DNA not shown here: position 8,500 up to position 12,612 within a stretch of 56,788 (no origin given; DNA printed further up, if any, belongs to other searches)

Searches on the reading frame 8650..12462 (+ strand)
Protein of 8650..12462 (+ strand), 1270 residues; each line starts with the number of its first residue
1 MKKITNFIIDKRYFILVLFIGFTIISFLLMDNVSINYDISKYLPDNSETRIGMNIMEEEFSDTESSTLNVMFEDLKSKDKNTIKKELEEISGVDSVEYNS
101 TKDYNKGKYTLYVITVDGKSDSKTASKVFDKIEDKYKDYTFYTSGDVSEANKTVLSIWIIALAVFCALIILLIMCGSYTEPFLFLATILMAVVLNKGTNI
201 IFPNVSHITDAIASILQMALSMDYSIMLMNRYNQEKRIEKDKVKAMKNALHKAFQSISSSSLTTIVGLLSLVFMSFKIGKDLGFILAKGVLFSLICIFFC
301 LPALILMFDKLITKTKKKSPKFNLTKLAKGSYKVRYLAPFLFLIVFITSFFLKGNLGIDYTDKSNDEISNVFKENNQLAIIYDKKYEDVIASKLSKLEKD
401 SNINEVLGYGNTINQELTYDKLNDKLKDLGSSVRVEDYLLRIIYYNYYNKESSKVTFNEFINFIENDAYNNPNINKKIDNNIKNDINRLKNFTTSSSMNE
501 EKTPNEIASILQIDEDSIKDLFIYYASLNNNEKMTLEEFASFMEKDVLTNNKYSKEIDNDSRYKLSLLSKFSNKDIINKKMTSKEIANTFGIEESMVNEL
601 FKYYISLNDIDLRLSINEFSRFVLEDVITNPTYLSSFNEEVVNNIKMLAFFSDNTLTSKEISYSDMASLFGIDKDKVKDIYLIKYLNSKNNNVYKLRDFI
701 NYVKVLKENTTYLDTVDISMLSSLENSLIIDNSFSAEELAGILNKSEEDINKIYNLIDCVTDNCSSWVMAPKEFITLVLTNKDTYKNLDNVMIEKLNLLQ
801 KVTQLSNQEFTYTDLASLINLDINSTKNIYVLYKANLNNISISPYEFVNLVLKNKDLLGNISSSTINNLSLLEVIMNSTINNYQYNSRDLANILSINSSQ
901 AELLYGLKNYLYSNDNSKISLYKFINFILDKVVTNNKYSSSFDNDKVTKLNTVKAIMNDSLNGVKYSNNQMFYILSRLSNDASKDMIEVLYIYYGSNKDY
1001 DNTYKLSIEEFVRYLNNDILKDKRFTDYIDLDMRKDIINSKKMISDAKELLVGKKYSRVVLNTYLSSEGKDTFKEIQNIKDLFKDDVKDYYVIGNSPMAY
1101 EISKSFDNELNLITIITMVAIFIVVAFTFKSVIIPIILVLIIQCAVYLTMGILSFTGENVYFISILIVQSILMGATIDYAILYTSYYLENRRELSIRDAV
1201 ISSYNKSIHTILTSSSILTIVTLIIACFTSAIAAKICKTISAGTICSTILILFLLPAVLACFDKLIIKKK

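Call 45: search_protein_families(library=pfam, proteins=[window:8650-12462:+], max_evalue=0.00001)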
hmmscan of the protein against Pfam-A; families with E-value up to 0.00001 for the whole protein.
window:8650-12462:+ (1270 aa): 2 families
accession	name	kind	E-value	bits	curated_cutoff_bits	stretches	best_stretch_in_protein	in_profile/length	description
PF03176.21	MMPL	-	8.7e-46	156.8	20.5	2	43-311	3-305/333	MMPL family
PF00873.25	ACR_tran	-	3.6e-11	42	28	1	1104-1261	858-1019/1021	AcrB/AcrD/AcrF family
